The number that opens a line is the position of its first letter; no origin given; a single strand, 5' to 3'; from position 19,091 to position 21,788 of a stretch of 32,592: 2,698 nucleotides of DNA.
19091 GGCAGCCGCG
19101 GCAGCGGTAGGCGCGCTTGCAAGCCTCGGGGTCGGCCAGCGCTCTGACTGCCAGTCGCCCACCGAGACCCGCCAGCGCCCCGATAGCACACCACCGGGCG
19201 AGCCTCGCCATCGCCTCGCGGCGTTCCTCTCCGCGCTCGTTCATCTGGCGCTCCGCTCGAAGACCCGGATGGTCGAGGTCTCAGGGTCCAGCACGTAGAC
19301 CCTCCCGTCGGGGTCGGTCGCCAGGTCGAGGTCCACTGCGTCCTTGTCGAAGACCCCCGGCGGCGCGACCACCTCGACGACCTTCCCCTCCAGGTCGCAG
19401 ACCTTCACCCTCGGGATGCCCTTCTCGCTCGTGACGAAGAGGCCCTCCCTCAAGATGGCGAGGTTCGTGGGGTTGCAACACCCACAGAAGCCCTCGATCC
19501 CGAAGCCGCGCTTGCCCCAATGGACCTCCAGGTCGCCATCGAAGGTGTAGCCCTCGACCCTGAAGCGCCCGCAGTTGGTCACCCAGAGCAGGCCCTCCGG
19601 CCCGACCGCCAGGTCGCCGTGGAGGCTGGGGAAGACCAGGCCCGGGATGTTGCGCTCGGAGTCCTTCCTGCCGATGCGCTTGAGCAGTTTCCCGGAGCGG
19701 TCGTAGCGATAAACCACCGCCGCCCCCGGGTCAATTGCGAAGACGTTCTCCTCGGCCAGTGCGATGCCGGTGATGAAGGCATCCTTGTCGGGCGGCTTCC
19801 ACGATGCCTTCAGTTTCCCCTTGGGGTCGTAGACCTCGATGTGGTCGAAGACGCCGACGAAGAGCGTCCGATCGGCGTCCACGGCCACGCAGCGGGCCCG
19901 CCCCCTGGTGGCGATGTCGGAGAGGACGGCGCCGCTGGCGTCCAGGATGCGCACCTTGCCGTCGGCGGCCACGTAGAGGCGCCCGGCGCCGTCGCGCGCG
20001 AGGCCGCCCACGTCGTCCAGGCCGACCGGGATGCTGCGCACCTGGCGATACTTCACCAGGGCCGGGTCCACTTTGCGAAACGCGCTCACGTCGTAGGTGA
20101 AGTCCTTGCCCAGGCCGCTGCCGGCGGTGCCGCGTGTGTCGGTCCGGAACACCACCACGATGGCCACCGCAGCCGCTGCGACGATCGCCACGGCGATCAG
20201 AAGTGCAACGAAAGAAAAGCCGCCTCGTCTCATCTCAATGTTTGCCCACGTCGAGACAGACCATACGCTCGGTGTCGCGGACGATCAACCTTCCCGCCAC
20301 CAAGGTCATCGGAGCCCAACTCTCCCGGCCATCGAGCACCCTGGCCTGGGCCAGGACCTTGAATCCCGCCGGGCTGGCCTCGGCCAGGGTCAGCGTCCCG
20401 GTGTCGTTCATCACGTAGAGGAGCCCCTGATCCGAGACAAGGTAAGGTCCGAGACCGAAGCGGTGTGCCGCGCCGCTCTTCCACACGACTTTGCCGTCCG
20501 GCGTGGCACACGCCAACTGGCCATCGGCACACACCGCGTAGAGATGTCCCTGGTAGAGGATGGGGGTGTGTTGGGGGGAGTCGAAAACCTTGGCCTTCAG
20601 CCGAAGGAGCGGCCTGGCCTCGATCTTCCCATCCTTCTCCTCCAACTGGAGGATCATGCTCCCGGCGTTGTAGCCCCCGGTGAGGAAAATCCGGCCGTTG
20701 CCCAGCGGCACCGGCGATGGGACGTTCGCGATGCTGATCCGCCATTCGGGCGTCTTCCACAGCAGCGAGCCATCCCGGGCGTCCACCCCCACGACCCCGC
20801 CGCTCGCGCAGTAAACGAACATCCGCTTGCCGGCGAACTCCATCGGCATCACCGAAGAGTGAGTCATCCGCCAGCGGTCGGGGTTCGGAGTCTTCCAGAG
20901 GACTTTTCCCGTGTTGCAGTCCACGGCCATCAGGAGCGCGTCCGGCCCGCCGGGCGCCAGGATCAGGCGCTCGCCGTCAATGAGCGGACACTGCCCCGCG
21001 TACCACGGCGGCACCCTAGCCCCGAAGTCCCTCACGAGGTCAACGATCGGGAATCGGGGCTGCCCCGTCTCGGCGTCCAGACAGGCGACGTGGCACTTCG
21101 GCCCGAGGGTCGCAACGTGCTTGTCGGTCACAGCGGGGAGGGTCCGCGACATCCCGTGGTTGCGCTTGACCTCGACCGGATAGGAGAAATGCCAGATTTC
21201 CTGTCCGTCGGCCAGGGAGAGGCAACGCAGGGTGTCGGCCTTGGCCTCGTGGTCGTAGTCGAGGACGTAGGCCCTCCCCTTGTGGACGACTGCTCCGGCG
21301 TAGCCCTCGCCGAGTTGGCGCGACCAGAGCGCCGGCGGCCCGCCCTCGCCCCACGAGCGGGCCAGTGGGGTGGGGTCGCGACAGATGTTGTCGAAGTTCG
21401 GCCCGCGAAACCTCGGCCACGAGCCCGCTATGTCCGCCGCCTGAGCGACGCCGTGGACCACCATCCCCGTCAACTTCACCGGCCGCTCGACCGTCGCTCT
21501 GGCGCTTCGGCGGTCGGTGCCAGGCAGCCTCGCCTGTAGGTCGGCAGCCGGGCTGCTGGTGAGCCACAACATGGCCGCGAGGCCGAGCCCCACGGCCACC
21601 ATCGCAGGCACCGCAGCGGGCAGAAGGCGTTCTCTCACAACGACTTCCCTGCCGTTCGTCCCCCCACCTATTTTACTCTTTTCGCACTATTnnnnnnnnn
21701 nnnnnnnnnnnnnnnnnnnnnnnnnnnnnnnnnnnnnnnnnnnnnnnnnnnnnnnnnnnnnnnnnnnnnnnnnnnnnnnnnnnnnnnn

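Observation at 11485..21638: Translationally coupled eight-gene operon that combines a cytoplasmic NADH-flavoprotein module with a NapGH-like transmembrane FeS relay and extracytoplasmic beta-propellers: candidate undescribed electron conduit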

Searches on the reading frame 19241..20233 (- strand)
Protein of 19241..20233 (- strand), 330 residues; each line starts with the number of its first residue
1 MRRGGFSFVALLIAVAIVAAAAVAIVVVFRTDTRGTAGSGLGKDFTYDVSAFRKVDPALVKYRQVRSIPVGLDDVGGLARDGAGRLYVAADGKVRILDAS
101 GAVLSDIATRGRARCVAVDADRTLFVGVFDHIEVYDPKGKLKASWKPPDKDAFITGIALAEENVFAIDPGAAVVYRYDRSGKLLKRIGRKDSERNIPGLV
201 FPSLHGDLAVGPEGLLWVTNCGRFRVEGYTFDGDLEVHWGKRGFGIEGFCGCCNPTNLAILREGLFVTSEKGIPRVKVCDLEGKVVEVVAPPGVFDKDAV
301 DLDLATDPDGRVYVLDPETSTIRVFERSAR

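Call 4: search_protein_families(library=pfam, proteins=[window:19241-20233:-], max_evalue=0.01)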
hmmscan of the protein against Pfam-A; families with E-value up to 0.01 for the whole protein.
window:19241-20233:- (330 aa): 3 families
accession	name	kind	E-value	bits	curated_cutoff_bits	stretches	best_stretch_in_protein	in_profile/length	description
PF01436.27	NHL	-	1.6e-09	37.8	20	0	303-325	6-28/28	NHL repeat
PF08450.18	SGL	-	0.00033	20.8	26.3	0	116-160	189-233/246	SMP-30/Gluconolactonase/LRE-like region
PF07494.17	Reg_prop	-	0.0076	16.8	20.4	0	74-91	6-23/24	Two component regulator propeller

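Call 5: search_protein_families(library=ncbifam, proteins=[window:19241-20233:-], max_evalue=0.01)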
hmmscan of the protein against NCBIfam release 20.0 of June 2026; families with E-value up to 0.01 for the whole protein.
window:19241-20233:- (330 aa): 2 families
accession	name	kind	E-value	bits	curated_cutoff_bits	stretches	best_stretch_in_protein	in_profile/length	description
NF035926.1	scyF_NHL_VPEP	equivalog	3.4e-05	23.2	350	1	120-328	66-276/376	scytonemin biosynthesis PEP-CTERM protein ScyF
NF033206.1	ScyE_fam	subfamily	0.00011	21.8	80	0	154-224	255-323/333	ScyD/ScyE family protein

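Call 27: search_solved_structures(query=window:19241-20233:-, max_evalue=1)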
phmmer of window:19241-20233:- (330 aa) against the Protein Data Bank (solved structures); distinct sequences matched with E-value up to 1: 25.
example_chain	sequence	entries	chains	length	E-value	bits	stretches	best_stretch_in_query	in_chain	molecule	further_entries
6d69_A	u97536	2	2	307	1.9e-10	43.7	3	201-327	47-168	NHL Repeat Region of D. melanogaster Thin | Thin, isoform D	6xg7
7qrw_A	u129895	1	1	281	2.3e-07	33.7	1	112-292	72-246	Isoform 4 of Tripartite motif-containing protein 3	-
6ren_A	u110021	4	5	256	2.8e-06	30.1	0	70-126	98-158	3fPizza6-SH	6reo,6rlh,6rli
3ww9_A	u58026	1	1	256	4.2e-06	29.5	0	70-126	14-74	pizza6 protein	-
6f0t_A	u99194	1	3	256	1.4e-05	27.8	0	70-125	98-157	Pizza6-SFW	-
6qsd_A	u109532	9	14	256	1.5e-05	27.6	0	70-125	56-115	Pizza6S | Pizza6-S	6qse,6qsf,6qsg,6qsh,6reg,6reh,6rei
6rej_A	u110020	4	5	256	2.1e-05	27.2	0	71-222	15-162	Pizza6-SH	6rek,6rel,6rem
7zpz_A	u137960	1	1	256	9.7e-05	25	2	70-226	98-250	Pizza6-TSR-TSH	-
8j72_A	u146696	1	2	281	0.00017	24.2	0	244-326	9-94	E3 ubiquitin-protein ligase TRIM71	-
7qrx_A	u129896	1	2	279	0.0003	23.4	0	206-328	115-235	E3 ubiquitin-protein ligase TRIM71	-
9jur_A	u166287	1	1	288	0.00031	23.4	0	205-328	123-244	E3 ubiquitin-protein ligase TRIM71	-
7qrv_A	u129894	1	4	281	0.00056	22.5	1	114-324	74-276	Tripartite motif-containing protein 2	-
7b96_A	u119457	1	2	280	0.00056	22.5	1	114-324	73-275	Isoform 2 of Tripartite motif-containing protein 2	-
1rwi_B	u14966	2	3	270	0.00064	22.3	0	248-323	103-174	Serine/threonine-protein kinase pknD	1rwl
7b2r_A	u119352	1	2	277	0.00083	21.9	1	114-317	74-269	Tripartite motif-containing protein 2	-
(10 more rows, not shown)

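Call 37: find_homologous_proteins(query=window:19241-20233:-, max_evalue=0.00001)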
Query window:19241-20233:- (330 aa): 1344 proteins with E <= 0.00001 among 8000 candidates; the best 120 are listed.
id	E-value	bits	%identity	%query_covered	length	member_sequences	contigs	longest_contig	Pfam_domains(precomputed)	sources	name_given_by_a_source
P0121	1.4e-211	720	98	100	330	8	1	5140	PF01436.28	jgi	-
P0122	6.0e-179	613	84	100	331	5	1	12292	PF01436.28,PF08450.19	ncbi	-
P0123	1.9e-167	575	78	99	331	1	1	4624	PF01436.28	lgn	-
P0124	2.9e-109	383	55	91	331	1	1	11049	PF01436.28,PF08450.19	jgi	-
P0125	2.2e-102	361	57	87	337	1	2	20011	PF01436.28,PF08450.19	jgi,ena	-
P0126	5.3e-100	353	57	88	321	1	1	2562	PF01436.28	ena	-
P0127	3.4e-98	347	55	88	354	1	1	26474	PF01436.28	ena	-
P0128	1.7e-92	328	50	90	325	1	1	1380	PF13449.13,PF01436.28,PF08450.19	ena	-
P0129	1.2e-91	326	52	90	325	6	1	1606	PF01436.28,PF08450.19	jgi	jgi:hypothetical protein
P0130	3.7e-91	324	52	88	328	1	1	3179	PF01436.28,PF08450.19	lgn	-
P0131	1.2e-89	319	53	88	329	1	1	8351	PF01436.28,PF08450.19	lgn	-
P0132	6.1e-89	317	54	88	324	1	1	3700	PF01436.28,PF08450.19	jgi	-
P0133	1.3e-88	316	53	88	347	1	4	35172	PF01436.28,PF08450.19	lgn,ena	-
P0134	1.9e-88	315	51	87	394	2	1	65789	PF01436.28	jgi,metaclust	metaclust:\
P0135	2.0e-88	315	54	88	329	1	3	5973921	PF01436.28,PF08450.19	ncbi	-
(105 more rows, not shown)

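Call 47: predict_structure(alignment_id=A2)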
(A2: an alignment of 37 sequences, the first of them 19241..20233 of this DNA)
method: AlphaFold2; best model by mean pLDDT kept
length: 330 residues; sequences in the alignment: 37
mean_pLDDT: 92.6   pTM: 0.84
mean pLDDT of the five models: 92.6, 92.0, 91.4, 91.2, 90.4
residues with pLDDT >= 90: 273; 70-90: 38; 50-70: 16; < 50: 3
segments of 3 or more residues with pLDDT < 50: 1-3
pLDDT, mean of each block of 10 residues (from residue 1): 63 93 89 67 74 93 98 95 97 97 98 97 97 98 94 96 97 97 96 92 94 97 97 96 92 93 96 95 97 89 96 97 91
secondary structure, 60 per line:
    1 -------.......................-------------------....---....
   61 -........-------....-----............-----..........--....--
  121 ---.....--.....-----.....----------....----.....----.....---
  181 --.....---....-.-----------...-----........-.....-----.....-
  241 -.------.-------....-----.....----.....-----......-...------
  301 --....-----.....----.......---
elements in order: H8-30 H50-53 E62-69 E77-80 E86-97 E103-112 E115-118 E124-128 E131-135 E141-145 E156-159 E164-168 E173-177 E183-187 E208-210 E216-220 E225-229 E235-239 E257-260 E266-270 E275-279 E285-290 E303-306 E312-316 E321-327

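Call 51: fold_search(model_id=the predicted structure, library=pdb)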
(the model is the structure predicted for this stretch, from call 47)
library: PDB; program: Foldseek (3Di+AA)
matches with E <= 10: 1845; with E <= 0.001: 1407
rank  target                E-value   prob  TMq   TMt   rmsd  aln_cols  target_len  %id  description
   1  6d69                  5.8e-16  1.00  0.71  0.80   3.1       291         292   18  Crystal Structure of the NHL Repeat Region of D. melanogaster Thin (released 2019-04-24)
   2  7b2r_A                1.4e-15  1.00  0.69  0.82   3.6       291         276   18  Crystal structure of NHL domain of TRIM2 (released 2021-01-13)
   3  7qrv_A                3.1e-15  1.00  0.70  0.83   3.2       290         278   18  Crystal structure of NHL domain of TRIM2 (full C-terminal) (released 2022-05-04)
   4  8j72_B                4.0e-15  1.00  0.66  0.78   3.5       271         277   19  Crystal structure of mammalian Trim71 in complex with lncRNA Trincr1 (released 2024-03-06)
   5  6xg7                  4.5e-15  1.00  0.68  0.77   4.5       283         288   18  1.3 A Resolution Structure of the of the NHL Repeat Region of D. melanogaster Thin (released 2020-12-16)
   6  7qrv_B                7.6e-15  1.00  0.70  0.83   2.9       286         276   18  Crystal structure of NHL domain of TRIM2 (full C-terminal) (released 2022-05-04)
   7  7qrv_D                8.0e-15  1.00  0.69  0.80   4.5       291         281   18  Crystal structure of NHL domain of TRIM2 (full C-terminal) (released 2022-05-04)
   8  7b96_A                1.0e-14  1.00  0.69  0.80   3.0       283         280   18  NHL domain of human TRIM2 (released 2022-01-12)
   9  7qrw                  1.2e-14  1.00  0.69  0.82   3.2       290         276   20  Crystal structure of NHL domain of TRIM3 (released 2022-05-04)
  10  6fpt_B                2.5e-14  1.00  0.68  0.58   3.5       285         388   18  Crystal structure of Danio rerio Lin41 filamin-NHL domains (released 2018-05-09)
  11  8j72_A                2.7e-14  1.00  0.67  0.80   3.6       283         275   19  Crystal structure of mammalian Trim71 in complex with lncRNA Trincr1 (released 2024-03-06)
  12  7b2r_B                5.3e-14  1.00  0.69  0.82   3.1       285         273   18  Crystal structure of NHL domain of TRIM2 (released 2021-01-13)
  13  6fpt_A                8.9e-14  1.00  0.68  0.58   3.5       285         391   18  Crystal structure of Danio rerio Lin41 filamin-NHL domains (released 2018-05-09)
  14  6fq3_A                1.3e-13  1.00  0.68  0.58   3.4       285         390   18  Crystal structure of Danio rerio Lin41 filamin-NHL domains in complex with lin-29A 5'UTR 13mer RNA (released 2018-05-09)
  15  7qrx_A                2.0e-13  1.00  0.68  0.79   3.5       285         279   18  Crystal structure of NHL domain of TRIM71 (released 2022-05-04)
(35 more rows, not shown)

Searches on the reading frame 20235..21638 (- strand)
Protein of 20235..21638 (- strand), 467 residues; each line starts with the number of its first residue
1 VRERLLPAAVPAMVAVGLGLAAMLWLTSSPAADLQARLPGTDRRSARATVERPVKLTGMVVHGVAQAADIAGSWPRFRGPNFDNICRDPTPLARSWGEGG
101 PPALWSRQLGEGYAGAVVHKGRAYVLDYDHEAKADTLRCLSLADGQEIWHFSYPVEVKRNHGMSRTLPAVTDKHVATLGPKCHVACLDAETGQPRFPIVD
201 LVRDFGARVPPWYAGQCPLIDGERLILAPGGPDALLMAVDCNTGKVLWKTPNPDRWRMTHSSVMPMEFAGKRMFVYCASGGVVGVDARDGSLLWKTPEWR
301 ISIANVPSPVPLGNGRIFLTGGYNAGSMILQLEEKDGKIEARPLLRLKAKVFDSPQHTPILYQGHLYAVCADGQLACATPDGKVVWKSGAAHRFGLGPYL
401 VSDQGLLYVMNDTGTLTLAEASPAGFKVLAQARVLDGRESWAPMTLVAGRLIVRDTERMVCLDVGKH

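Call 4: search_protein_families(library=pfam, proteins=[window:20235-21638:-], max_evalue=0.01)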
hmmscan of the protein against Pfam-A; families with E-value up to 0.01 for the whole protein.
window:20235-21638:- (467 aa): 4 families
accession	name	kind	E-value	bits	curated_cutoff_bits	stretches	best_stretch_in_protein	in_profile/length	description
PF13360.13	PQQ_2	-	2.8e-23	83.2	27.6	2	135-378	3-222/233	Outer membrane protein assembly factor BamB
PF13570.13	Beta-prop_ACSF4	-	1.2e-09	38.5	133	1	234-387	29-170/329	Beta-alanine-activating enzyme, beta-propeller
PF01011.28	PQQ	-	6.6e-05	22.2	26.7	0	225-254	549-578/595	Glucose/ethanol/alcohol dehydrogenase, beta-propeller domain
PF03478.24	Beta-prop_KIB1-4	-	0.0041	17.1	27.4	0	224-290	68-141/242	KIB1-4 beta-propeller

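Call 5: search_protein_families(library=ncbifam, proteins=[window:20235-21638:-], max_evalue=0.01)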
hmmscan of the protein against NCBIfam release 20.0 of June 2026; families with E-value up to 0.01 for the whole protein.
window:20235-21638:- (467 aa): 5 families
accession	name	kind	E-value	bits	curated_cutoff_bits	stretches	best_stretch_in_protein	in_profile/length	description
TIGR03300.1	assembly_YfgL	equivalog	1.8e-11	43.4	285.2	1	237-375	254-373/377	outer membrane protein assembly factor BamB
TIGR04528.1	acido_non_PQQ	subfamily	4.6e-10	38.9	650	1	234-312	401-474/493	acido-empty-quinoprotein group A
NF008351.0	PRK11138.1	equivalog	8.6e-09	34.4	423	1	235-312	267-334/394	outer membrane protein assembly factor BamB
TIGR03075.1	PQQ_enz_alc_DH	subfamily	1.6e-05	23.7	480.05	1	232-297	128-198/530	PQQ-dependent dehydrogenase, methanol/ethanol family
NF041516.1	PA2928_fam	subfamily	0.0054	16.1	70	0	235-291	70-122/376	PA2928 family protein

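Call 28: search_solved_structures(query=window:20235-21638:-, max_evalue=0.1)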
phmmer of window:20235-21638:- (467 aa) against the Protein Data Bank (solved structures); distinct sequences matched with E-value up to 0.1: 16.
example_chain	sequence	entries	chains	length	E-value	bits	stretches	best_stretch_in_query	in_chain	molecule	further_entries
6tji_A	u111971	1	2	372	2e-11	46.4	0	358-416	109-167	Cake10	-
6tjh_A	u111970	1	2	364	6.6e-11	44.7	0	358-416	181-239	Cake9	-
6tjg_A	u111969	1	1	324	6e-10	41.5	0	358-416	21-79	Cake8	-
6tjf_A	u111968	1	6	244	1.3e-07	33.8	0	358-416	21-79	Cake6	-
6tje_A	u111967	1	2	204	4.2e-06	28.8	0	358-416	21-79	Cake5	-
7awy_A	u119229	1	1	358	7.8e-05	24.6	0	360-403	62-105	Scone-R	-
6tjd_A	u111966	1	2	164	0.0001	24.3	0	358-416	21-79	Cake4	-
22vi_A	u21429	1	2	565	0.00023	23.1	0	202-299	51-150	Quinohemoprotein alcohol dehydrogenase ADH-IIG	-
7awz_A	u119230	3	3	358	0.00025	23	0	360-402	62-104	Scone-E | SconeE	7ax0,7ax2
4imm_A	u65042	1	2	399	0.0025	19.6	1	224-377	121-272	Outer membrane assembly lipoprotein YfgL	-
9pxg_B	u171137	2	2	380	0.0029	19.4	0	236-297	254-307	Outer membrane protein assembly factor BamB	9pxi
4hdj_A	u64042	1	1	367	0.0029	19.4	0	219-297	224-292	Outer membrane protein assembly factor BamB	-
6tjc_A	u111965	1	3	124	0.0085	17.9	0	358-416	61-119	Cake3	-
7o6z_A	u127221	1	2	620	0.01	17.7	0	210-313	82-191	Methanol dehydrogenase (Cytochrome c) subunit 1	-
3hxj_A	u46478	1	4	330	0.022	16.5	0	360-403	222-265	Pyrrolo-quinoline quinone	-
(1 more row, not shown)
